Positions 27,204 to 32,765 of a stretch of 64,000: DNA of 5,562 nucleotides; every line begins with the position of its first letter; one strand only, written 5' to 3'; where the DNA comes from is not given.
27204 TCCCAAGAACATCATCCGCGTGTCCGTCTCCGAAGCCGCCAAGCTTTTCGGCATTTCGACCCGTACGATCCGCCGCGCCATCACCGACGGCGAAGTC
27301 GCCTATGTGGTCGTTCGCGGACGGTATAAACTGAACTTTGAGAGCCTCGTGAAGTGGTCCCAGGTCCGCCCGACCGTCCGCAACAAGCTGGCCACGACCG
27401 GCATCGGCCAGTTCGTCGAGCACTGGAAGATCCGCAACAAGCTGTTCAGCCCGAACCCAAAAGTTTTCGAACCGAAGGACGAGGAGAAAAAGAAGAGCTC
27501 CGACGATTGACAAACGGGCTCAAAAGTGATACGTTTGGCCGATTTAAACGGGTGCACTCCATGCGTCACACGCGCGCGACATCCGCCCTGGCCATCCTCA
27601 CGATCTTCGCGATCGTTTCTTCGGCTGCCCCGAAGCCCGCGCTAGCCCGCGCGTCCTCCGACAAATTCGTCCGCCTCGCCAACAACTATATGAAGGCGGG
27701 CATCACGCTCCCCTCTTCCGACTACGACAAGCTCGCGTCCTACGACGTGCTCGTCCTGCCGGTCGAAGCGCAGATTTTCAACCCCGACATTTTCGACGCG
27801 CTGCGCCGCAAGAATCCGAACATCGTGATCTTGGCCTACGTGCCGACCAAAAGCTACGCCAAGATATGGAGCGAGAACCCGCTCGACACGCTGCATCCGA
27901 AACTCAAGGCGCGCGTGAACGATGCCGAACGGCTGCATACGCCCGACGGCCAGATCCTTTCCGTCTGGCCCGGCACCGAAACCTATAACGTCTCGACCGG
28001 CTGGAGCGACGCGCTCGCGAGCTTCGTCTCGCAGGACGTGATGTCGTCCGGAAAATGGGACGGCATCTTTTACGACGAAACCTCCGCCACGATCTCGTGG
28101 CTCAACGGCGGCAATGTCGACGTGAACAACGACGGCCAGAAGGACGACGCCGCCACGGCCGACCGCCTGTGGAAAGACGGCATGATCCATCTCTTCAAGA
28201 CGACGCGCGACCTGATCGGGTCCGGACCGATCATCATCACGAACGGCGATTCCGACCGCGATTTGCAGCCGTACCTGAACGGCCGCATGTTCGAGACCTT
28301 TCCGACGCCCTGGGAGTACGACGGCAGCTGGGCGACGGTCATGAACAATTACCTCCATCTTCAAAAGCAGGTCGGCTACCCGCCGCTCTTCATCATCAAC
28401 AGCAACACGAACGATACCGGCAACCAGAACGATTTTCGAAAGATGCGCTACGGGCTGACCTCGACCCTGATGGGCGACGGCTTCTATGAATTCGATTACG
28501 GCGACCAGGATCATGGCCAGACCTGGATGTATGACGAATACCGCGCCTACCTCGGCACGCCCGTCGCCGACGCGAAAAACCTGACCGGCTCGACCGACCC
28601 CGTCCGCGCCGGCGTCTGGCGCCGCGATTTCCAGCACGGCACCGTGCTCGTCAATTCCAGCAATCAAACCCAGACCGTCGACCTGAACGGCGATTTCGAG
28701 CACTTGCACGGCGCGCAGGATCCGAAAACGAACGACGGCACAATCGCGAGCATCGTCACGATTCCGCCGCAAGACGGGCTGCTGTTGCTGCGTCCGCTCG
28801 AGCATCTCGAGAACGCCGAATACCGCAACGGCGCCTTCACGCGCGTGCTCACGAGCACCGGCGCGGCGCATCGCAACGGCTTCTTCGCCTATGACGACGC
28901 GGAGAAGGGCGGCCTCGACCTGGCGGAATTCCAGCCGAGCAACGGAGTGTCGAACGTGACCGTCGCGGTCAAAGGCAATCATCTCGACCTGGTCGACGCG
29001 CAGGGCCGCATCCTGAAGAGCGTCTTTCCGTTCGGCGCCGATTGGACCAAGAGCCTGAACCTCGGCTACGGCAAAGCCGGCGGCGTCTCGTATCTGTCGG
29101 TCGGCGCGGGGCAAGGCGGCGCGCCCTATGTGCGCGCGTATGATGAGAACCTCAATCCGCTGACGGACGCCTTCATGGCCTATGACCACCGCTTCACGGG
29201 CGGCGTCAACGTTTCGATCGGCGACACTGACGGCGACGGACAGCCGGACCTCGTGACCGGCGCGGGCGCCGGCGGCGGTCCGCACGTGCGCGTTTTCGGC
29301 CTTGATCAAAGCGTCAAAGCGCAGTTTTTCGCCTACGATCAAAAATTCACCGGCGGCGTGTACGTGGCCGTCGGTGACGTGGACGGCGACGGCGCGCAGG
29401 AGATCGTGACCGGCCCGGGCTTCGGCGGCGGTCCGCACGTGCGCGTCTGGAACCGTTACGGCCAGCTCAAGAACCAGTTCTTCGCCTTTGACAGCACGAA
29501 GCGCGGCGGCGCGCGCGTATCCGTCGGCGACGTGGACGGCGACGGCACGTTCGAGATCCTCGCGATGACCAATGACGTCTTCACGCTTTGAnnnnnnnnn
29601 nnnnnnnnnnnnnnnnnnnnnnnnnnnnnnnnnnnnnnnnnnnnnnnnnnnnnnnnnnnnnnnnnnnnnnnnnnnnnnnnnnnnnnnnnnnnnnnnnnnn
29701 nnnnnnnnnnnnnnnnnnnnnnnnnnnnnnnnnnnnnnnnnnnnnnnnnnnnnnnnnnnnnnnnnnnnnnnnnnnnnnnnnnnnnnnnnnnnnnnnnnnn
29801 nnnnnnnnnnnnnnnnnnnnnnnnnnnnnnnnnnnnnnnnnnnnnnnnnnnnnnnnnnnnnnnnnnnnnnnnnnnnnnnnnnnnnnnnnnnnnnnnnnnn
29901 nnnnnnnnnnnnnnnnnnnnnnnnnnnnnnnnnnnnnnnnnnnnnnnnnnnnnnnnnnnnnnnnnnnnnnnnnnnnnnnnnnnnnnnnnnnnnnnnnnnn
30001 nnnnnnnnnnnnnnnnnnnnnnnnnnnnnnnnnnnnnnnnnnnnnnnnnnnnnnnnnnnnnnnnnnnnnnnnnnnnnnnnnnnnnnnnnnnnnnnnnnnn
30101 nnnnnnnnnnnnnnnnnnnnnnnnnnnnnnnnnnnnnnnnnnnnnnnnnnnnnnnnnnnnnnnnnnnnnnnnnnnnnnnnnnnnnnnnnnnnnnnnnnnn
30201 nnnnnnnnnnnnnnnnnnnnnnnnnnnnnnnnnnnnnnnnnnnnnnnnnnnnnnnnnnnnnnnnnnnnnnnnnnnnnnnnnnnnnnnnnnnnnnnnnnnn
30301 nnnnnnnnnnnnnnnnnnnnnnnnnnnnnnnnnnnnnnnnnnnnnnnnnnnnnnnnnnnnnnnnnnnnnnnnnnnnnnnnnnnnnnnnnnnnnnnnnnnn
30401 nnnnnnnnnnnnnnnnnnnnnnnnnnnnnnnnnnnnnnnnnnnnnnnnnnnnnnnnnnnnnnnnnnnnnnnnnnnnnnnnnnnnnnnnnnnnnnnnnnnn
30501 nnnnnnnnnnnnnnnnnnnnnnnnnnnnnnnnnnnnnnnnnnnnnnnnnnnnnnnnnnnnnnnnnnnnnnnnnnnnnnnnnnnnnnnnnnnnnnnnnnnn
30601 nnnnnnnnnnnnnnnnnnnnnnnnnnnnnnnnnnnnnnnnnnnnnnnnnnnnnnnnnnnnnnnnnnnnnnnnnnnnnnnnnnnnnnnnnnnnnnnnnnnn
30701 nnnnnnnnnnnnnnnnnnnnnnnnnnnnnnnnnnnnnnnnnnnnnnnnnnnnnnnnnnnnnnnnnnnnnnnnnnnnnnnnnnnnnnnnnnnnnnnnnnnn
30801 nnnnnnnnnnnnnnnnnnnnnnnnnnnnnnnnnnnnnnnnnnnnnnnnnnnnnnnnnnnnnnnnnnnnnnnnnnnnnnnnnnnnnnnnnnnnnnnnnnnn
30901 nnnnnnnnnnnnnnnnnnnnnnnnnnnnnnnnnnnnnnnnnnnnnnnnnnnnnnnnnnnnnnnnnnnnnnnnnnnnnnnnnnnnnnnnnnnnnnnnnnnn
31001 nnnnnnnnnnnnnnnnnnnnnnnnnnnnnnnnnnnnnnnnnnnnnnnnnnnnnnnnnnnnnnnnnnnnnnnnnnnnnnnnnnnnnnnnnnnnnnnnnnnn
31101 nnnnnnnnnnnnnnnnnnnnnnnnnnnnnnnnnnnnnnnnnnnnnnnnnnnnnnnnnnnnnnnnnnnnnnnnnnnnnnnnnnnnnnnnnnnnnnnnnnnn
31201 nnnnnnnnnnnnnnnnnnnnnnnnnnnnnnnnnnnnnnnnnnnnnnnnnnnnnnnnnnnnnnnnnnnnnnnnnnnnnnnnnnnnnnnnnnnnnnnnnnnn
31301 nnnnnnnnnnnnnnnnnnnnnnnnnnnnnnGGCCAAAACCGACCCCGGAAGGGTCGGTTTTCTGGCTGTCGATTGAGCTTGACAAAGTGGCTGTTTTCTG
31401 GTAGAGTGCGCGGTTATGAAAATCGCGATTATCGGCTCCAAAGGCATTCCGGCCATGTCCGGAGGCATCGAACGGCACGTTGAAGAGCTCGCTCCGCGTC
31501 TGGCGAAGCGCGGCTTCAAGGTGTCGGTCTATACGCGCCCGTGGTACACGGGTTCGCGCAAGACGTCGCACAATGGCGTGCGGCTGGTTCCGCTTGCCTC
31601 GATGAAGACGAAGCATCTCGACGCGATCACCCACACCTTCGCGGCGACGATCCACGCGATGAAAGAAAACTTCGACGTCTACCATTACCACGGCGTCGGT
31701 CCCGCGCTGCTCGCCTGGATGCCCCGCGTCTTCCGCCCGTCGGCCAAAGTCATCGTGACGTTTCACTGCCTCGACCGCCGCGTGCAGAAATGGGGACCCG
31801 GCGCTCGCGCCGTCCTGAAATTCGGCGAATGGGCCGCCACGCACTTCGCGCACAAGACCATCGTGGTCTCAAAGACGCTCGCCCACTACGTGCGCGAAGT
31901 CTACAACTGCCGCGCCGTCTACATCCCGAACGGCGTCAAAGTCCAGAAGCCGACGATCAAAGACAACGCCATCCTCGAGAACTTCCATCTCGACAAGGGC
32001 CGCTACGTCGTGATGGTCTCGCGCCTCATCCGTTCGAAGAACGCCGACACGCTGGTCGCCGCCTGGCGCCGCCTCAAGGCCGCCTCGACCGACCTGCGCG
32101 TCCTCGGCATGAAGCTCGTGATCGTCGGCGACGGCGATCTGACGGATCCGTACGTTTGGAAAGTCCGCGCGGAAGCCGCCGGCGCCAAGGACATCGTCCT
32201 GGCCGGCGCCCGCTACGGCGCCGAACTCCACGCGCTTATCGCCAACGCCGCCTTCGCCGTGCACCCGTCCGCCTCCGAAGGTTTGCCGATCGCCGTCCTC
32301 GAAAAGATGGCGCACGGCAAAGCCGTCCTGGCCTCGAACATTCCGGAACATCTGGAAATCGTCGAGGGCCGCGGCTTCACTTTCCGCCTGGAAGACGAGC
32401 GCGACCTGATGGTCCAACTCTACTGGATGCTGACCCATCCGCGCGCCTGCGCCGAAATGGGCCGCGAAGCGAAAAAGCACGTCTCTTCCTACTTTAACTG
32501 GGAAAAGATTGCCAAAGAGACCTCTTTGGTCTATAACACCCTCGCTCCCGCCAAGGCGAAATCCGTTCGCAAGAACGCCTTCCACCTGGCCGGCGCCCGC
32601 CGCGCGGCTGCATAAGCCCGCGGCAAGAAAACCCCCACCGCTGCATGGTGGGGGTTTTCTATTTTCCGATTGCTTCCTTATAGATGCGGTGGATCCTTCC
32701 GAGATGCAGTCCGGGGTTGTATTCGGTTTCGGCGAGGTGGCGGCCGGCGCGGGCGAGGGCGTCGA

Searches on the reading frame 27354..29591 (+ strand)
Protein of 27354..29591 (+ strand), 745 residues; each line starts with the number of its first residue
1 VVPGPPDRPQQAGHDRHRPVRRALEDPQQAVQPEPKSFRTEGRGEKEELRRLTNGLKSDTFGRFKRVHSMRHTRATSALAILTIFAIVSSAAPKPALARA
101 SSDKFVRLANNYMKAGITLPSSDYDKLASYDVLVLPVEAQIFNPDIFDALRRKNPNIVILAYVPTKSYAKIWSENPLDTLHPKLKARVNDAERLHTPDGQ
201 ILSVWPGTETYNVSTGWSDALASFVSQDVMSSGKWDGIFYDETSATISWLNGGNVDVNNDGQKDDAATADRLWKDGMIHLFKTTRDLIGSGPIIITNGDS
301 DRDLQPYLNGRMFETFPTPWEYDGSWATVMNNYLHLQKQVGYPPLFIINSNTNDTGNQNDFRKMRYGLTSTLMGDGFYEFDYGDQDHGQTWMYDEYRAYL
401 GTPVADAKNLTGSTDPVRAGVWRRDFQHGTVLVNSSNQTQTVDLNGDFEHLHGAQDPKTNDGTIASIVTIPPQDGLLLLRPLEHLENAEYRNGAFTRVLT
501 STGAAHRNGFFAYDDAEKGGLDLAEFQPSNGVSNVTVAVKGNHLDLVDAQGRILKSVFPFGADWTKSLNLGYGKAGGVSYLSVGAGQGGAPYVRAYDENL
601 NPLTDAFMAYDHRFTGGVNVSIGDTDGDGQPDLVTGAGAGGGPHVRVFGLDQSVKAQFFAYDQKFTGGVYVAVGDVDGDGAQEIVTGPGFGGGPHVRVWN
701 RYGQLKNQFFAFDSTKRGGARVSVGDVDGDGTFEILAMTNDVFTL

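Call 39: search_protein_families(library=pfam, proteins=[window:27354-29591:+], max_evalue=0.001)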
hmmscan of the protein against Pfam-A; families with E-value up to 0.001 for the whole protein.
window:27354-29591:+ (745 aa): 3 families
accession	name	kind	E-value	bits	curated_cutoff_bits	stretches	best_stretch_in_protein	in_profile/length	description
PF14885.12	GHL15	-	1.5e-26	94.4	27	1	153-430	3-271/271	Hypothetical glycosyl hydrolase family 15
PF13517.12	FG-GAP_3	-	8.2e-08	33.2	26.9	1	675-736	1-60/61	FG-GAP-like repeat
PF01839.29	FG-GAP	-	3.6e-06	27.2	22.1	1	617-641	2-26/37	FG-GAP repeat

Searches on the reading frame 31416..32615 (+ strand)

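Call 39: search_protein_families(library=pfam, proteins=[window:31416-32615:+], max_evalue=0.001)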
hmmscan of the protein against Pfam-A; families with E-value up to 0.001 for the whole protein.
window:31416-32615:+ (399 aa): 7 families
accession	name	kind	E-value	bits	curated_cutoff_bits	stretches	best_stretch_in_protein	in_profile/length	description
PF13439.12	Glyco_transf_4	-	4.7e-23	82.5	28.5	1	16-177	2-169/170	Glycosyltransferase Family 4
PF13692.12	Glyco_trans_1_4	-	1e-20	74.9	27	1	196-339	2-140/142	Glycosyl transferases group 1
PF00534.26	Glycos_transf_1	-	1.2e-20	74.2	26.4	1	192-354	12-171/172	Glycosyl transferases group 1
PF13579.12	Glyco_trans_4_4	-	2.1e-16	61.1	29.7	1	16-173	1-158/158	Glycosyl transferase 4-like domain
PF20706.3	GT4-conflict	-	1.6e-07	31.1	26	1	15-308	11-312/385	Family 4 Glycosyltransferase in conflict systems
PF09314.17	DUF1972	-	4.1e-07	30.2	25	1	3-170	4-181/186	Domain of unknown function (DUF1972)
PF13524.12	Glyco_trans_1_2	-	0.00022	21.6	25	1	231-368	14-141/144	Glycosyl transferase-like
